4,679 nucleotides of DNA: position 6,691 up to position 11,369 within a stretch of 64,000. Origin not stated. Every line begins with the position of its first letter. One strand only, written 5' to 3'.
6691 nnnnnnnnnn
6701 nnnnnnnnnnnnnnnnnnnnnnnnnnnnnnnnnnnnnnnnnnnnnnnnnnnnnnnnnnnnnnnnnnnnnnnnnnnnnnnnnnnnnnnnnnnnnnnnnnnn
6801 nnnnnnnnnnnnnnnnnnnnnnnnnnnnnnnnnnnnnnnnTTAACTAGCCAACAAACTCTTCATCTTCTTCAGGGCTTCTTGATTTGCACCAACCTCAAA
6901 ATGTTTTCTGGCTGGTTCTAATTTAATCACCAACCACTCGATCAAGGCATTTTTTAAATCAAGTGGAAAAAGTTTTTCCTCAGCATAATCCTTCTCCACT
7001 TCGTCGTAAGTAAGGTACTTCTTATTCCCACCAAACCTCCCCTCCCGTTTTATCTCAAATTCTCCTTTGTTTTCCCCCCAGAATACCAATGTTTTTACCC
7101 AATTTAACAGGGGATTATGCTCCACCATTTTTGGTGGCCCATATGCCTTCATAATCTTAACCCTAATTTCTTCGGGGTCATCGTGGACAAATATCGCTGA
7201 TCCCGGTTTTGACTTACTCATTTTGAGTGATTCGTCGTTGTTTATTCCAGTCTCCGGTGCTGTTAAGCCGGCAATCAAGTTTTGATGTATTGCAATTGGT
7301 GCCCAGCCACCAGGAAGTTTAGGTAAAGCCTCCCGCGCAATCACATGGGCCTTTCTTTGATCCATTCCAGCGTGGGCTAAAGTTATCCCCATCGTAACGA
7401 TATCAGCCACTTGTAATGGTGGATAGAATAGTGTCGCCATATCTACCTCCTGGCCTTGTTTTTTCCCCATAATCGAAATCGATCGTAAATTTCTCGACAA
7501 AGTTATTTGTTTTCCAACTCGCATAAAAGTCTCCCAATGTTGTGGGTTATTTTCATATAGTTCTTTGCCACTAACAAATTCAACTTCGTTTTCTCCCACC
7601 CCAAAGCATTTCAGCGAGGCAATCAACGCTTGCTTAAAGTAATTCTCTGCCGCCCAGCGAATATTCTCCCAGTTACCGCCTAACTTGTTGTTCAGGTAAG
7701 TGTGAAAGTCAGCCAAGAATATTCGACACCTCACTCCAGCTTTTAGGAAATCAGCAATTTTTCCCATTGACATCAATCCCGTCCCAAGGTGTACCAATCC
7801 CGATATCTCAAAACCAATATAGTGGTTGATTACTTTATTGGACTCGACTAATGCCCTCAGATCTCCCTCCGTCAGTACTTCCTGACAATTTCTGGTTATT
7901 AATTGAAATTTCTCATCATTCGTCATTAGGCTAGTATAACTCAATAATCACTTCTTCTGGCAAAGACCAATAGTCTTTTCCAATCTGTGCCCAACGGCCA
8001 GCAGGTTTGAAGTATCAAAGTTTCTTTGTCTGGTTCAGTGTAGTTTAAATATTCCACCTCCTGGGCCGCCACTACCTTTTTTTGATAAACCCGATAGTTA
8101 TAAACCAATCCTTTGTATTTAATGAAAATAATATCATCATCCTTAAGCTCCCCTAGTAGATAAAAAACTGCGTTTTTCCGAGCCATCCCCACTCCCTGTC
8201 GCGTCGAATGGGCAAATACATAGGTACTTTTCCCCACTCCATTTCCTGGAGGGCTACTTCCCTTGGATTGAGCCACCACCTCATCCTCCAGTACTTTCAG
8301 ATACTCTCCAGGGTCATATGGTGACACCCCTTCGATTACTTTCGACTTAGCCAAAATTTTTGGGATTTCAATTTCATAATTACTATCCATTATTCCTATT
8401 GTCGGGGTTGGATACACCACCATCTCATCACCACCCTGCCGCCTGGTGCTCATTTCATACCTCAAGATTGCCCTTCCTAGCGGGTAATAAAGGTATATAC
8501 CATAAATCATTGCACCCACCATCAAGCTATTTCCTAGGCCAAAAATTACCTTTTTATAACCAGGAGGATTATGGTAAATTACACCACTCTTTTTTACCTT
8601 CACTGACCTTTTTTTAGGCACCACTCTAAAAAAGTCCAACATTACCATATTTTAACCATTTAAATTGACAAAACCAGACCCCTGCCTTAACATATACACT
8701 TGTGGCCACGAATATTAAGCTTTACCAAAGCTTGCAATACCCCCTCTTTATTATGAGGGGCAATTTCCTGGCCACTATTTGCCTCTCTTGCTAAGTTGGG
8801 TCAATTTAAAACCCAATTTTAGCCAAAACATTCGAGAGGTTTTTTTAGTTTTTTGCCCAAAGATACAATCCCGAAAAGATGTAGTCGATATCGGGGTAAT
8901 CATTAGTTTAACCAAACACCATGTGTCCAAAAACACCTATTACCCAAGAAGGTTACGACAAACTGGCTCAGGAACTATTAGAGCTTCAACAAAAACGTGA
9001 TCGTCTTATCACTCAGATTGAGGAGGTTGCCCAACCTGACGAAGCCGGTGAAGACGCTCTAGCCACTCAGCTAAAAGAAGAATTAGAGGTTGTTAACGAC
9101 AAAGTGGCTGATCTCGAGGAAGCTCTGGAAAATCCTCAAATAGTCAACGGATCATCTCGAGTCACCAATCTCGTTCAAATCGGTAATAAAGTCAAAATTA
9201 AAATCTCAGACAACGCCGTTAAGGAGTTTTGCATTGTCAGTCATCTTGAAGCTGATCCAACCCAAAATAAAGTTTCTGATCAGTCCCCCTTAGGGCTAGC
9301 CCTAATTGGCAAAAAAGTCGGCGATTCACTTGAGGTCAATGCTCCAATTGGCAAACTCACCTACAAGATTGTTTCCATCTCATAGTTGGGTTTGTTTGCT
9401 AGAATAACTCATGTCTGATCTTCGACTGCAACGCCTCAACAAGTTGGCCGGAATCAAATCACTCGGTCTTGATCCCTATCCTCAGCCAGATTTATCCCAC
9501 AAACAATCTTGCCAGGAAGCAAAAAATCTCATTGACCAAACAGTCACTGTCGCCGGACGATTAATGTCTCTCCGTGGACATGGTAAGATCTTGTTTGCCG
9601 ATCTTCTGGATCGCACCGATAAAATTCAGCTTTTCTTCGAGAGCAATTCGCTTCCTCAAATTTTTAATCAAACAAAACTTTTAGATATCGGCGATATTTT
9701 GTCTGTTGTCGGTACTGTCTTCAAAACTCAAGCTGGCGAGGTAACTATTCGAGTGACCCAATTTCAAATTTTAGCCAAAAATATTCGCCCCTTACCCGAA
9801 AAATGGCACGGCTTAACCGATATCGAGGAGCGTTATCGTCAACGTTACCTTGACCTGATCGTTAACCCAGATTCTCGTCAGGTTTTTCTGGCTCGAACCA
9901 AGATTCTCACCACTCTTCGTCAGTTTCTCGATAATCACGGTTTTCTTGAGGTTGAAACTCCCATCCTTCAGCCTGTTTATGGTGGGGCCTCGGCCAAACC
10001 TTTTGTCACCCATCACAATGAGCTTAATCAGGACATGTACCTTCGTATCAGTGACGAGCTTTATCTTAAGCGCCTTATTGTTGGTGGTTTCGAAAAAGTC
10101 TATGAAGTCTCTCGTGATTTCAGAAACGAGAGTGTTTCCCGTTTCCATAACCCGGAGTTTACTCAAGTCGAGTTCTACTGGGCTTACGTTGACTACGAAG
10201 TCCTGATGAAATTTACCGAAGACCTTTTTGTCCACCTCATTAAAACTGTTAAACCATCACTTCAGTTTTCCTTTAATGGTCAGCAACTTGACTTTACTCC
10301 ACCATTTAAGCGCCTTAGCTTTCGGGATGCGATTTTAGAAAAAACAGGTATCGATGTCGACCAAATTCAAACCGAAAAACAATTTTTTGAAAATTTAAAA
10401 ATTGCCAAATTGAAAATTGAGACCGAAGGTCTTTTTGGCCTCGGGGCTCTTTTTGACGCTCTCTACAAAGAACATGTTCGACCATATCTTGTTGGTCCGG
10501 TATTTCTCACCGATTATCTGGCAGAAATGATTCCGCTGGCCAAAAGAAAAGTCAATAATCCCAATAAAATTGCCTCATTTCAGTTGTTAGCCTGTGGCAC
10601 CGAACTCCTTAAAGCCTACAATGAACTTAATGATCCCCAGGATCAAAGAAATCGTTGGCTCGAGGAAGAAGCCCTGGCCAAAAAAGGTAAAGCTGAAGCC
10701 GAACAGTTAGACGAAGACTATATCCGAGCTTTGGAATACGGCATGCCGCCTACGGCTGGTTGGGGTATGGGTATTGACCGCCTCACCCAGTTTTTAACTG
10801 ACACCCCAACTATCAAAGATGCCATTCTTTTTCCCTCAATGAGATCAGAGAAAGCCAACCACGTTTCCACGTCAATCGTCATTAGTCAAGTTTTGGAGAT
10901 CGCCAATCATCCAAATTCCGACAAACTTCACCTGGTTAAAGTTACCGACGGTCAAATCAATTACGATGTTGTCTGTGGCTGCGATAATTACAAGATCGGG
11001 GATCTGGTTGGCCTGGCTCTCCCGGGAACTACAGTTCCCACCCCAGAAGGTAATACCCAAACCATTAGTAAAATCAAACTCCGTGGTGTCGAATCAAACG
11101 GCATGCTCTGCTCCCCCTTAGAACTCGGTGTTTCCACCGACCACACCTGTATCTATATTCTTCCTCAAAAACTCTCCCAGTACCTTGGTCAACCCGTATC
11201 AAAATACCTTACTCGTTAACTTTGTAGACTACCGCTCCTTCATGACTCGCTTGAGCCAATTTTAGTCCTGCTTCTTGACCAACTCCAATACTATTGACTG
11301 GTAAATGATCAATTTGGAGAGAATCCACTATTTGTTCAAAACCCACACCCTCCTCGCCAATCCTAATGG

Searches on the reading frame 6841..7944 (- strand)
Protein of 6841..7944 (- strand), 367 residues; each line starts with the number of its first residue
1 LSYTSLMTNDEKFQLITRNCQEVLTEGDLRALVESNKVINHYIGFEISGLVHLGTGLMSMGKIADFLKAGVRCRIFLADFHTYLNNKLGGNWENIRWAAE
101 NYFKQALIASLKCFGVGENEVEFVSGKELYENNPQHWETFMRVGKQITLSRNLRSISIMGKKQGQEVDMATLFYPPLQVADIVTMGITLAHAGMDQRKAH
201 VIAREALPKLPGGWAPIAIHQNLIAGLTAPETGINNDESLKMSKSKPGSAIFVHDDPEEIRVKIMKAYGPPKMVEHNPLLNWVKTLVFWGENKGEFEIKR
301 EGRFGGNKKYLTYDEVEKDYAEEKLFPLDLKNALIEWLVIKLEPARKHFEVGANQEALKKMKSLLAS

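Call 24: search_protein_families(library=pfam, proteins=[window:6841-7944:-], max_evalue=0.0001)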
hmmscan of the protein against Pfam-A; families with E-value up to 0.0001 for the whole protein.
window:6841-7944:- (367 aa): 1 family
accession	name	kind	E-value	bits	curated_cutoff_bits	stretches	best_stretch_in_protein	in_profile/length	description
PF00579.31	tRNA-synt_1b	-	7.7e-35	121.1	21.1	1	36-338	3-287/292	tRNA synthetases class I (W and Y)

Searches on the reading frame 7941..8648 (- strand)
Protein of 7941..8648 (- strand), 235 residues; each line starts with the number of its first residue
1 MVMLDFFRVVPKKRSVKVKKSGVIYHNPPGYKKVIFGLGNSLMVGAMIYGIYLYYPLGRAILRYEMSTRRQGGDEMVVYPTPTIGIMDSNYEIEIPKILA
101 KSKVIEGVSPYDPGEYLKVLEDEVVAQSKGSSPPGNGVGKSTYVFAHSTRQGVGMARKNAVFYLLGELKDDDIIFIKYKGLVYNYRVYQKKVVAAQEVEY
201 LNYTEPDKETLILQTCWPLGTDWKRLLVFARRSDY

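Call 24: search_protein_families(library=pfam, proteins=[window:7941-8648:-], max_evalue=0.0001)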
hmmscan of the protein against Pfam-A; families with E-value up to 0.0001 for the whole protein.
window:7941-8648:- (235 aa): 1 family
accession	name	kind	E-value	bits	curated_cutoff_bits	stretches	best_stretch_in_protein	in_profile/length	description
PF04203.18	Sortase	-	3.3e-16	59.6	26.6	1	93-232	1-124/125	Sortase domain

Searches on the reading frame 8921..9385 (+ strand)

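Call 25: search_protein_families(library=pfam, proteins=[window:8921-9385:+], max_evalue=0.0001)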
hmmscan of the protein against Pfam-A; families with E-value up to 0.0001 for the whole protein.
window:8921-9385:+ (154 aa): 2 families
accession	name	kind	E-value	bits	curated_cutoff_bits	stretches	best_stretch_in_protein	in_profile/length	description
PF01272.25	GreA_GreB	-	8.4e-21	74.2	26.9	1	83-154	4-76/77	Transcription elongation factor, GreA/GreB, C-term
PF03449.20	GreA_GreB_N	-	4.1e-08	33.8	24.5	1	6-74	2-71/71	Transcription elongation factor, N-terminal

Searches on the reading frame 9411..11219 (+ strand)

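Call 24: search_protein_families(library=pfam, proteins=[window:9411-11219:+], max_evalue=0.0001)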
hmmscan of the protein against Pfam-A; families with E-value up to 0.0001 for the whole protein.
window:9411-11219:+ (602 aa): 4 families
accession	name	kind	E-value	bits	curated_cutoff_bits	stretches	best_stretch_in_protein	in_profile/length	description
PF00152.25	tRNA-synt_2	-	1.1e-85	287.9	25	1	138-477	2-307/308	tRNA synthetases class II (D, K and N)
PF01336.31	tRNA_anti-codon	-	5.4e-17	61.9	27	1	45-121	1-75/75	OB-fold nucleic acid binding domain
PF01588.26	tRNA_bind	-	9.5e-13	48.5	27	1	489-574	1-77/96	Putative tRNA binding domain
PF01409.25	tRNA-synt_2d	-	8.7e-05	22.6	19.8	0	232-298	107-172/246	tRNA synthetases class II core domain (F)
